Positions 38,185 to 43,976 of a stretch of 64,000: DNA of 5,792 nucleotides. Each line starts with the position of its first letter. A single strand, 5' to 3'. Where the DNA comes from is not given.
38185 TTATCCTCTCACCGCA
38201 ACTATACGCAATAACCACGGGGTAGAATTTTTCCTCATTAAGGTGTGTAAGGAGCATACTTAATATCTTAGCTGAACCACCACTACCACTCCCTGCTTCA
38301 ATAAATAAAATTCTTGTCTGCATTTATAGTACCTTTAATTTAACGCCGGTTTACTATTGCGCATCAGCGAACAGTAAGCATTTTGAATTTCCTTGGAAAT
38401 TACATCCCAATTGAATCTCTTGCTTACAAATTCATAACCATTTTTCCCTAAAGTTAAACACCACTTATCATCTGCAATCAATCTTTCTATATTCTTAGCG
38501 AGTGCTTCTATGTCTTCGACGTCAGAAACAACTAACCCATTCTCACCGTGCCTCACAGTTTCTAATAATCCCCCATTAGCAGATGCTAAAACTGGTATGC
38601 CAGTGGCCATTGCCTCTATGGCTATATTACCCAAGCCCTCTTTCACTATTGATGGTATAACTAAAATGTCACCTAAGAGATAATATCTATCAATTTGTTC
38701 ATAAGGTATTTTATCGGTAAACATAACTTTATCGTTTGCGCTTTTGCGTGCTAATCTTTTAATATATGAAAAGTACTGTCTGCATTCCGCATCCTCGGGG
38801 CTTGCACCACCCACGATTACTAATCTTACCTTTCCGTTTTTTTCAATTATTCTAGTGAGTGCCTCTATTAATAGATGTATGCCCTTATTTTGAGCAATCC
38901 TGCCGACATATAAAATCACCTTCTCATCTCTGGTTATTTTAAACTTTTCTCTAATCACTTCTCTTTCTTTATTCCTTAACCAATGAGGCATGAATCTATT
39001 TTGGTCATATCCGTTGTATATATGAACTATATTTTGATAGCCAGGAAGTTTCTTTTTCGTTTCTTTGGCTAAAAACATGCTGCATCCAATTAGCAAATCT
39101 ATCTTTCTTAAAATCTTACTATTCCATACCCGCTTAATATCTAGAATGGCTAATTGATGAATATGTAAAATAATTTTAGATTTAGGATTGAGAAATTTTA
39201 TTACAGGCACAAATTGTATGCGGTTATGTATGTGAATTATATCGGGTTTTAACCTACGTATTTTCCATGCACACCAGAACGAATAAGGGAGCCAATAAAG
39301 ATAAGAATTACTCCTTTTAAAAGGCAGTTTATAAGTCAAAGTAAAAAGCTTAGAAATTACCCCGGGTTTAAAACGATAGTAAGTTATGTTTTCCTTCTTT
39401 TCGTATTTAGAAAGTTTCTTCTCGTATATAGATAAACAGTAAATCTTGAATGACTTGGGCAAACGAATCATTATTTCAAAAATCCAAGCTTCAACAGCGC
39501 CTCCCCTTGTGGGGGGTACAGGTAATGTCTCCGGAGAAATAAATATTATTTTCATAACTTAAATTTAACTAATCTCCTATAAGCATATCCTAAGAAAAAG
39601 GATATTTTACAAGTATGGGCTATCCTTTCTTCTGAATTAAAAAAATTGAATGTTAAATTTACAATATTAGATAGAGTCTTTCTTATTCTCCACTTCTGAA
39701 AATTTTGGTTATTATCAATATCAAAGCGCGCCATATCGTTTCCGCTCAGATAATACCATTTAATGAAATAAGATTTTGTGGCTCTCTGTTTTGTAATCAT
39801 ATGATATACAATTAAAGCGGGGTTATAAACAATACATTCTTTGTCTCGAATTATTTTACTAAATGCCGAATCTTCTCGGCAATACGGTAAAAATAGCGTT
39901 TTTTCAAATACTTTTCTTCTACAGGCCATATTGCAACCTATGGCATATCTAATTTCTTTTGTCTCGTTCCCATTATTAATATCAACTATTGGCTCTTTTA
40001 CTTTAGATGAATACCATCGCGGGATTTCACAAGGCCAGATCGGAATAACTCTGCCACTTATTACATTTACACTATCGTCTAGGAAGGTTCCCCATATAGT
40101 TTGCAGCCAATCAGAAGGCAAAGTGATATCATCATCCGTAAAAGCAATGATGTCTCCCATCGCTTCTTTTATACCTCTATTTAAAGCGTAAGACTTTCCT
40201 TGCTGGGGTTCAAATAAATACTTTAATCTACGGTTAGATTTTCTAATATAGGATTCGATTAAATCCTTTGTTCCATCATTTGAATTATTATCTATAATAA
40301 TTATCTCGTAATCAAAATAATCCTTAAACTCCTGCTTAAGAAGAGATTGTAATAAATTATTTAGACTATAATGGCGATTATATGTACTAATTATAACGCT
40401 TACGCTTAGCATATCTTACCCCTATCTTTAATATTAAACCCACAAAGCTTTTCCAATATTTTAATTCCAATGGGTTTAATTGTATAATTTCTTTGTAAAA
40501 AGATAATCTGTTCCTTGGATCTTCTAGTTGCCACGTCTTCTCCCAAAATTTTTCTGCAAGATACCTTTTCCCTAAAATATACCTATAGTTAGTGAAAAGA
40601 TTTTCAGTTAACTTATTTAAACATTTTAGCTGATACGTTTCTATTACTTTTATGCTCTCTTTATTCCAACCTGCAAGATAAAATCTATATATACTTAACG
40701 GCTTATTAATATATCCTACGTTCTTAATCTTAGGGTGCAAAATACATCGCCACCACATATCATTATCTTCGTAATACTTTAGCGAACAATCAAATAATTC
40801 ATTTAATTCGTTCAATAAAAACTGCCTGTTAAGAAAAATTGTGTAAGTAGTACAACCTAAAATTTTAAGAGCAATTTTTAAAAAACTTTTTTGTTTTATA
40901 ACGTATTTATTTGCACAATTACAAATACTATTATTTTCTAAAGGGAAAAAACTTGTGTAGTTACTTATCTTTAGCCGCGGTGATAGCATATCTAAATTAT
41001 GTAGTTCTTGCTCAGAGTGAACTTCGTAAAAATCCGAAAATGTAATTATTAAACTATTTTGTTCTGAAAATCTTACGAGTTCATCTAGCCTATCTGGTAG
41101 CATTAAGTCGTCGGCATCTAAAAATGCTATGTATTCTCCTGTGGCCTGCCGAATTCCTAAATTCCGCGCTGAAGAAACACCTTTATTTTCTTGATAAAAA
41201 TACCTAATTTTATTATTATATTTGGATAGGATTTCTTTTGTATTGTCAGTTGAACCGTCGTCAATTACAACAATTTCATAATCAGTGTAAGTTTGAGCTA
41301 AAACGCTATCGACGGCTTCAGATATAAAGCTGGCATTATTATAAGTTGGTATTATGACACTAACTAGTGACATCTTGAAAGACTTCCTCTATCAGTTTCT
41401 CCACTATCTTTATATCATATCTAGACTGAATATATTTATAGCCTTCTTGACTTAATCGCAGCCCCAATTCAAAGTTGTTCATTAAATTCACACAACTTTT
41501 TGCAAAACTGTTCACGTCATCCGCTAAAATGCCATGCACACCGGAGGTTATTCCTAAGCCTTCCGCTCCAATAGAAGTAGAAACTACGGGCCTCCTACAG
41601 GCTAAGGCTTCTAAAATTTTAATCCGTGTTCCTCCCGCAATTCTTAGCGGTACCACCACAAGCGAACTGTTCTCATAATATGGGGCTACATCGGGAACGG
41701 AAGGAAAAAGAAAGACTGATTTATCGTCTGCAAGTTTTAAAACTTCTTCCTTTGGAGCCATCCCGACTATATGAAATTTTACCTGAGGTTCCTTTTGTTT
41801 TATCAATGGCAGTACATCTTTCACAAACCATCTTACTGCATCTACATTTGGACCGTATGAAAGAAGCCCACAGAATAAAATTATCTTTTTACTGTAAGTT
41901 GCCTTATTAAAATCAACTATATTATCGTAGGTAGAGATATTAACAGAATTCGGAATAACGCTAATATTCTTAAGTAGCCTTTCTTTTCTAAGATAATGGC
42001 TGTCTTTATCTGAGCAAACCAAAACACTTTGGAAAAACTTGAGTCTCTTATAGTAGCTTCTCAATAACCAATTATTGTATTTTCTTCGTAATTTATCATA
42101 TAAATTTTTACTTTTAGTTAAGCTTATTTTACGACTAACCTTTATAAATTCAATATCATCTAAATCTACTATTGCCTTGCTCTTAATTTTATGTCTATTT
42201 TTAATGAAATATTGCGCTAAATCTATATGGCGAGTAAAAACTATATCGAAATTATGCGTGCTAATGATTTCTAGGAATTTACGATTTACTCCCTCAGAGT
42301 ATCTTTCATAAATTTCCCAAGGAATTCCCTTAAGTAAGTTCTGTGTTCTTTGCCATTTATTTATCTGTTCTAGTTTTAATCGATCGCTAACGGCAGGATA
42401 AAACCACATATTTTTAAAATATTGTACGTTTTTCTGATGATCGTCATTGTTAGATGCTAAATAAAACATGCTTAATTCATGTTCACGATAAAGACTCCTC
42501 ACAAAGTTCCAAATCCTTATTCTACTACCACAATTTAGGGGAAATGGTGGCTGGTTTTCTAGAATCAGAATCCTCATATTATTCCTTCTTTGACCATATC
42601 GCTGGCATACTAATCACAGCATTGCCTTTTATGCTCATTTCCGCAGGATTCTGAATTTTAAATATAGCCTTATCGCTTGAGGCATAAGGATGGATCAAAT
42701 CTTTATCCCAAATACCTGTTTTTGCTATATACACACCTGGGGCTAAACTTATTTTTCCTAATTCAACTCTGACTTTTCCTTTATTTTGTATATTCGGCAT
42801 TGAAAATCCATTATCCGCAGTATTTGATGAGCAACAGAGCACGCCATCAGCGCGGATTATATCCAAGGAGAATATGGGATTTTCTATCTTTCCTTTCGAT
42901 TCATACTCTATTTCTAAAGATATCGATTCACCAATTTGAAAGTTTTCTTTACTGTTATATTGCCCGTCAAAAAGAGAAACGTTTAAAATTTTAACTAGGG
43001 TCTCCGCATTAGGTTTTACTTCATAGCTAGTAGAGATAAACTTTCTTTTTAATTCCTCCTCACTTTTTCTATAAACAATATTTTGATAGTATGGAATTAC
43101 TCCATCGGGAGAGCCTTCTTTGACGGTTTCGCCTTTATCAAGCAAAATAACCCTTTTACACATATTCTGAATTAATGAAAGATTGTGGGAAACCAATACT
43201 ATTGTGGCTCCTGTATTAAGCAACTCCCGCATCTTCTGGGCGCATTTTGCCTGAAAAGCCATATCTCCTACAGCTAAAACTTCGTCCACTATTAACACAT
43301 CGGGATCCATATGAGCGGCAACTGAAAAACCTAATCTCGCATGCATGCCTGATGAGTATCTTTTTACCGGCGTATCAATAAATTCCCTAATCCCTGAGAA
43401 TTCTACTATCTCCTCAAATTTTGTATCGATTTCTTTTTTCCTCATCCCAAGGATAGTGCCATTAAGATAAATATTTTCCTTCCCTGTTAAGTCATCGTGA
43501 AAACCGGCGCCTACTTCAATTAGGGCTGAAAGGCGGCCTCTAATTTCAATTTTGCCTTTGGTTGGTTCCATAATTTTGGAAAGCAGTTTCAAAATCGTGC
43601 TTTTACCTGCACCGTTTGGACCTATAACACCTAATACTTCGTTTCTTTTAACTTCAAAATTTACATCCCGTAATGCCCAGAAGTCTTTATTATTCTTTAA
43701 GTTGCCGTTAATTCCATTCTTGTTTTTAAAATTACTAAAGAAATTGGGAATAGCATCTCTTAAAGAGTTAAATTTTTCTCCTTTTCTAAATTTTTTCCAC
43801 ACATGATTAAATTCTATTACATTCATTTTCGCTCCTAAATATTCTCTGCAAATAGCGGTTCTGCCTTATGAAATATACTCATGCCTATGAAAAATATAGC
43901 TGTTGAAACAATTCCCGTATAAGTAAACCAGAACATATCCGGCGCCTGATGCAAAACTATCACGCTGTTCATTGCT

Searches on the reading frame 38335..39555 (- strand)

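Call 34: search_protein_families(library=ncbifam, proteins=[window:38335-39555:-], max_evalue=0.00001)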
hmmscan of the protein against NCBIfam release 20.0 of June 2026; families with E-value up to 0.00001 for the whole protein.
window:38335-39555:- (406 aa): 48 families (the best 25 are shown)
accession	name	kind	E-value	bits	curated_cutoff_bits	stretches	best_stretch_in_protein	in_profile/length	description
NF012028.0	PRK15484.1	subfamily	8.5e-48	163.3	618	1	2-391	4-372/380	lipopolysaccharide N-acetylglucosaminyltransferase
TIGR02149.1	glgA_Coryne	subfamily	4.1e-33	115.1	302.4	1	174-396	169-389/391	glycogen synthase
TIGR03449.1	mycothiol_MshA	equivalog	3.7e-32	111.7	462.5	1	176-398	190-404/406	D-inositol-3-phosphate glycosyltransferase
TIGR04157.1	glyco_rSAM_CFB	subfamily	8.4e-30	104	400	1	174-393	193-405/406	TIGR04157 family glycosyltransferase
TIGR04063.1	stp3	hypoth_equivalog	1.6e-29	103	442.05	1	162-398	168-396/397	TIGR04063 family PEP-CTERM/XrtA system glycosyltransferase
TIGR03088.1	stp2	hypoth_equivalog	9e-29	100.7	409.05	1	97-395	74-371/374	TIGR03088 family PEP-CTERM/XrtA system glycosyltransferase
TIGR03999.1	thiol_BshA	equivalog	1.1e-27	96.9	273.7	1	150-398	143-374/375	N-acetyl-alpha-D-glucosaminyl L-malate synthase BshA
NF038295.1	EPS_HpsP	equivalog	4.7e-25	88.4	550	1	195-397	191-387/388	hormogonium polysaccharide biosynthesis glycosyltransferase HpsP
NF047684.1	TeichurnBiosyTuaC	equivalog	8.2e-25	87.5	550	1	154-397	167-389/391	teichuronic acid biosynthesis protein TuaC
TIGR04047.1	MSMEG_0565_glyc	hypoth_equivalog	2.8e-24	85.9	259.85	1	131-393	119-370/373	MSMEG_0565 family glycosyltransferase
NF041876.1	EPS_EpsE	equivalog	2.3e-23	83.1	400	1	214-384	217-383/389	exopolysaccharide biosynthesis GT4 family glycosyltransferase EpsE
NF053787.1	GlcN_PG_synth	equivalog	7.1e-22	77.7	480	1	146-398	138-360/361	N-acetylglucosaminyl phosphatidylglycerol synthase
NF038298.1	EPS_HpsO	equivalog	1.3e-21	76.8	575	1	172-397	165-387/388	hormogonium polysaccharide biosynthesis glycosyltransferase HpsO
NF049988.1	MGlcDAGSynMgs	equivalog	1e-16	61.3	400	1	179-403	181-393/398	alpha-monoglucosyldiacylglycerol synthase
NF041010.1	glycosy_Agl16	equivalog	1.3e-16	60.4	575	1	102-397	72-351/352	glycosylation protein Agl16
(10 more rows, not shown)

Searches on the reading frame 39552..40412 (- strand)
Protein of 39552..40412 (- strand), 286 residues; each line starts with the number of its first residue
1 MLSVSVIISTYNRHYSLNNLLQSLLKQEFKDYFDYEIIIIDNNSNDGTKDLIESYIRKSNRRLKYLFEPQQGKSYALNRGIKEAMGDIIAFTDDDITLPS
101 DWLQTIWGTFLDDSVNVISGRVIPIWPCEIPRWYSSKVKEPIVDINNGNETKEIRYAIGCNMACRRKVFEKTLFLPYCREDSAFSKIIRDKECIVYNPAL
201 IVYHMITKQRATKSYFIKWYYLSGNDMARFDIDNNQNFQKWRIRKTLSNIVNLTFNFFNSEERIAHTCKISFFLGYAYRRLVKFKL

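Call 34: search_protein_families(library=ncbifam, proteins=[window:39552-40412:-], max_evalue=0.00001)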
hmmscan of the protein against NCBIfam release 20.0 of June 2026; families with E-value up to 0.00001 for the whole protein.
window:39552-40412:- (286 aa): 19 families
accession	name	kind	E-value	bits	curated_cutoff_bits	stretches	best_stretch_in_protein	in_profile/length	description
NF038302.1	EPS_HpsE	equivalog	6.4e-34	117.3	300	1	3-128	2-130/307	hormogonium polysaccharide biosynthesis glycosyltransferase HpsE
NF041875.1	EPS_EpsD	equivalog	5.4e-23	81.9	370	1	4-169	1-167/325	exopolysaccharide biosynthesis glycosyltransferase EpsD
NF038299.1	EPS_HpsN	equivalog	1.5e-19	70.1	425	1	3-123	2-120/317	hormogonium polysaccharide biosynthesis glycosyltransferase HpsN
TIGR03965.1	mycofact_glyco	equivalog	5.6e-18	65.1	280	1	3-171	75-243/467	mycofactocin biosynthesis glycosyltransferase MftF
NF050050.1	ProtGlycPglI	equivalog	8e-18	64.8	500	1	3-105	3-103/306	GalNAc(5)-diNAcBac-PP-undecaprenol beta-1,3-glucosyltransferase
NF041394.1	GtaseAglG_Halo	equivalog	6.2e-17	61.8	440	1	3-171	2-170/304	glucosyl-dolichyl phosphate glucuronosyltransferase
NF007482.0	PRK10073.1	equivalog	5.2e-16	58.6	423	1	3-109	7-109/334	glycosyltransferase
NF047683.1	TeichurnBiosyTuaG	equivalog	1.9e-13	50.7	400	1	4-98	8-99/252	teichuronic acid biosynthesis protein TuaG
TIGR03937.1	PgaC_IcaA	equivalog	4.4e-13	48.9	422.3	1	3-109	46-149/407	poly-beta-1,6-N-acetyl-D-glucosamine synthase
TIGR04283.1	glyco_like_mftF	equivalog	8.2e-12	45.2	182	1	4-110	1-97/221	TIGR04283 family arsenosugar biosynthesis glycosyltransferase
NF053739.1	GlytfEpsEBac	equivalog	1.1e-11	44.3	450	1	4-101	3-99/265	glycosyltransferase EpsE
TIGR03111.1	glyc2_xrt_Gpos1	hypoth_equivalog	4.8e-10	38.8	363.95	1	3-123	50-170/439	TIGR03111 family XrtG-associated glycosyltransferase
NF047588.1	GlcsyltransPgfSStrep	equivalog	1.8e-09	37.2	500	1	3-121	2-120/308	glycosyltransferase PgfS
NF010496.0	PRK13915.1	equivalog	2.3e-09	36.8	262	1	3-117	32-150/307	glucosyl-3-phosphoglycerate synthase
NF007986.1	PRK10714.1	equivalog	2.5e-08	33.3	529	1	3-187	7-184/316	undecaprenyl-phosphate 4-deoxy-4-formamido-L-arabinose transferase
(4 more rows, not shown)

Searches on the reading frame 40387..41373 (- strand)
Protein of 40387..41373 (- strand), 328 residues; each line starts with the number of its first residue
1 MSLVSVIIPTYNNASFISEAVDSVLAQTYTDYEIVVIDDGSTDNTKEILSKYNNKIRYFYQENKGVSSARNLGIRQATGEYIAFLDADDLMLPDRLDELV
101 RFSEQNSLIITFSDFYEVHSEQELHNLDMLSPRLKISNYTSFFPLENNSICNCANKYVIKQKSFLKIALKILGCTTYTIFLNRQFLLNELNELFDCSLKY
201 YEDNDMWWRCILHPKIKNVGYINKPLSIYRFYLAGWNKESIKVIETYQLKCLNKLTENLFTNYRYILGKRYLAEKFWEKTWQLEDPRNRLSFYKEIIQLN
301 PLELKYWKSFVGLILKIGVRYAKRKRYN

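Call 34: search_protein_families(library=ncbifam, proteins=[window:40387-41373:-], max_evalue=0.00001)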
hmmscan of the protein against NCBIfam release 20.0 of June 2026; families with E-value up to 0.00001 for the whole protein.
window:40387-41373:- (328 aa): 25 families
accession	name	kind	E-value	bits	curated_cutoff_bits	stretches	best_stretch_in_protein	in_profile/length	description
NF047683.1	TeichurnBiosyTuaG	equivalog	2.3e-32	112.6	400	1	3-124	7-132/252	teichuronic acid biosynthesis protein TuaG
NF007482.0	PRK10073.1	equivalog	3.1e-31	108.6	423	1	3-111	7-118/334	glycosyltransferase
NF041875.1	EPS_EpsD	equivalog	7.6e-23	81.4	370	1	4-106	1-107/325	exopolysaccharide biosynthesis glycosyltransferase EpsD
NF050050.1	ProtGlycPglI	equivalog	6.1e-22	78.4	500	1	2-104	2-109/306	GalNAc(5)-diNAcBac-PP-undecaprenol beta-1,3-glucosyltransferase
NF053739.1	GlytfEpsEBac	equivalog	2.2e-20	72.8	450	1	4-107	3-111/265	glycosyltransferase EpsE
NF038302.1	EPS_HpsE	equivalog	2.8e-20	72.5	300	1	4-121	3-129/307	hormogonium polysaccharide biosynthesis glycosyltransferase HpsE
TIGR03937.1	PgaC_IcaA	equivalog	6.4e-20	71.5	422.3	1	3-102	46-149/407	poly-beta-1,6-N-acetyl-D-glucosamine synthase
NF041394.1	GtaseAglG_Halo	equivalog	9.8e-19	67.7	440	1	4-107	3-111/304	glucosyl-dolichyl phosphate glucuronosyltransferase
TIGR03965.1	mycofact_glyco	equivalog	3.6e-17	62.4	280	1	4-100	76-176/467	mycofactocin biosynthesis glycosyltransferase MftF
NF038299.1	EPS_HpsN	equivalog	2.4e-16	59.6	425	1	3-95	2-98/317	hormogonium polysaccharide biosynthesis glycosyltransferase HpsN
NF007453.0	PRK10018.1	equivalog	9.7e-16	58.2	382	1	2-165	6-172/280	colanic acid biosynthesis glycosyltransferase WcaA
TIGR04283.1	glyco_like_mftF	equivalog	1.4e-15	57.5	182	1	4-103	1-97/221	TIGR04283 family arsenosugar biosynthesis glycosyltransferase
TIGR04017.1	WcaA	equivalog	4e-15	56.2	495.75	1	2-107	5-114/279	colanic acid biosynthesis glycosyltransferase WcaA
TIGR03111.1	glyc2_xrt_Gpos1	hypoth_equivalog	8e-11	41.4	363.95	1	4-110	51-163/439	TIGR03111 family XrtG-associated glycosyltransferase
TIGR04182.1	glyco_TIGR04182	equivalog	1.8e-10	40.7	325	1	4-100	2-94/293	S-layer glycoprotein N-glycosyltransferase AglJ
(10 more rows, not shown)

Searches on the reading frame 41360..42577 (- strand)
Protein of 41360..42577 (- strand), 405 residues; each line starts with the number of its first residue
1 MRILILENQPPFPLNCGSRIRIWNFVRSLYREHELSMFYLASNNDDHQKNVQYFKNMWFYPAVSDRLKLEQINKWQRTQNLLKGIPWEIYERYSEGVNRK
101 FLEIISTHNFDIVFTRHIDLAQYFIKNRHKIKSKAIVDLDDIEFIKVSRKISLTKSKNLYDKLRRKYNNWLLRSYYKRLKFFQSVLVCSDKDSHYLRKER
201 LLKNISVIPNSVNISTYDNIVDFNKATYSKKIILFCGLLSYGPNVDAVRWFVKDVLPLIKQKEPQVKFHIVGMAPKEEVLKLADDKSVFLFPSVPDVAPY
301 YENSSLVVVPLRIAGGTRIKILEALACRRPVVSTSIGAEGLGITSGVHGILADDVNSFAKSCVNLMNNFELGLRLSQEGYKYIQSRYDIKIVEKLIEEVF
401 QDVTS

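Call 34: search_protein_families(library=ncbifam, proteins=[window:41360-42577:-], max_evalue=0.00001)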
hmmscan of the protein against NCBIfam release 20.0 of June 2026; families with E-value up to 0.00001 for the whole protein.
window:41360-42577:- (405 aa): 7 families
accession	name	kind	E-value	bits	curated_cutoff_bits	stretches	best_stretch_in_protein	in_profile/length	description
TIGR03087.1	stp1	hypoth_equivalog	1.4e-55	189.1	316.65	1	3-391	1-385/397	TIGR03087 family PEP-CTERM/XrtA system glycosyltransferase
TIGR03088.1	stp2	hypoth_equivalog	4.1e-08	32.7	409.05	1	258-402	219-372/374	TIGR03088 family PEP-CTERM/XrtA system glycosyltransferase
TIGR04063.1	stp3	hypoth_equivalog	7.7e-08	31.6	442.05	1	202-403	179-395/397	TIGR04063 family PEP-CTERM/XrtA system glycosyltransferase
TIGR03999.1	thiol_BshA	equivalog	3e-07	29.7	273.7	1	202-403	166-373/375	N-acetyl-alpha-D-glucosaminyl L-malate synthase BshA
NF041876.1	EPS_EpsE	equivalog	1.2e-06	28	400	1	318-390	309-383/389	exopolysaccharide biosynthesis GT4 family glycosyltransferase EpsE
NF047684.1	TeichurnBiosyTuaC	equivalog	6.3e-06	25.4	550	0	230-404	219-390/391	teichuronic acid biosynthesis protein TuaC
NF038229.1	Glyco4_Geo_Pelo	equivalog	6.3e-06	25.4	400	0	317-404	250-337/338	GPMC system family 4 glycosyltransferase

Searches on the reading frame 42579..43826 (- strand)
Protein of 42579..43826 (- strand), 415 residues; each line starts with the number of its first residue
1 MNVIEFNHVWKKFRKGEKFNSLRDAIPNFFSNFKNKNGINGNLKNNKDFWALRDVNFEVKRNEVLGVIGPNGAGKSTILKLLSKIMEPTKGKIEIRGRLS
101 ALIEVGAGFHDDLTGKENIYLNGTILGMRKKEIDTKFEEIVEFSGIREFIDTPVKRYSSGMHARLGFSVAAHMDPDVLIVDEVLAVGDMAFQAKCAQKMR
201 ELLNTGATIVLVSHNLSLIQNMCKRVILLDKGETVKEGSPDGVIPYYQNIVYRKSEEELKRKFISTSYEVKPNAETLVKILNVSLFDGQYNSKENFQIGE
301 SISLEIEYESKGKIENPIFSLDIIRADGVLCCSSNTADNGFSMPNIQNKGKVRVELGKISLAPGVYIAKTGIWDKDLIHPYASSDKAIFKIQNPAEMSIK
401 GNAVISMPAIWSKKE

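Call 34: search_protein_families(library=ncbifam, proteins=[window:42579-43826:-], max_evalue=0.00001)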
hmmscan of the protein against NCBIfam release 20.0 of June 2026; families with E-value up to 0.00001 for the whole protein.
window:42579-43826:- (415 aa): 177 families (the best 25 are shown)
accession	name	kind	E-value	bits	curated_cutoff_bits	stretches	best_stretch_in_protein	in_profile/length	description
NF010065.0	PRK13545.1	equivalog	7.4e-59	199.8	538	1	5-254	6-243/549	teichoic acids export protein ATP-binding subunit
NF010066.0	PRK13546.1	equivalog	1.2e-54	185.4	320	1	44-255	32-244/264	teichoic acids export ABC transporter ATP-binding subunit TagH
NF050108.1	galactan_ABC_ATP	equivalog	3.7e-50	170.4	400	1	49-248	42-241/244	galactan export ABC transporter ATP-binding subunit Wzt/RfbE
TIGR01188.1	drrA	subfamily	1.9e-41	142.3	312.45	1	46-246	3-214/302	daunorubicin resistance ABC transporter, ATP-binding protein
TIGR04521.1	ECF_ATPase_2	equivalog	2.4e-29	102.3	330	2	117-248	104-237/279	energy-coupling factor transporter ATPase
NF010059.0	PRK13536.1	equivalog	6.7e-29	100.7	549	1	44-244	51-262/342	nodulation factor ABC transporter ATP-binding protein NodI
TIGR01288.1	nodI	equivalog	1.1e-28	100.2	424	1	52-244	20-223/303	nodulation factor ABC transporter ATP-binding protein NodI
NF010060.0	PRK13537.1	equivalog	5.6e-28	97.7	521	1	48-244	27-234/314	nodulation factor ABC transporter ATP-binding protein NodI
TIGR03740.1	galliderm_ABC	subfamily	7.4e-28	97.7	309.75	1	44-236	8-204/223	lantibiotic protection ABC transporter ATP-binding subunit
TIGR04520.1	ECF_ATPase_1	equivalog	1.2e-26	93.8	315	2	126-247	106-227/269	energy-coupling factor transporter ATPase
TIGR02673.1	FtsE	equivalog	6.8e-26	91.3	264.85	2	112-233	93-214/214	cell division ATP-binding protein FtsE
TIGR01186.1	proV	subfamily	2.5e-25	89.4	326.6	1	51-245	8-219/363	betaine/proline/choline family ABC transporter ATP-binding protein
NF010171.0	PRK13652.1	equivalog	9.8e-25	87.2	476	1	47-244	17-226/277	cobalt transporter ATP-binding subunit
NF010068.0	PRK13548.1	equivalog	1.2e-24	86.9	261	2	52-98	21-67/261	heme ABC transporter ATP-binding protein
TIGR01166.1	cbiO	subfamily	3.6e-24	85.3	211.8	2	51-98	7-54/190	cobalt ABC transporter, ATP-binding protein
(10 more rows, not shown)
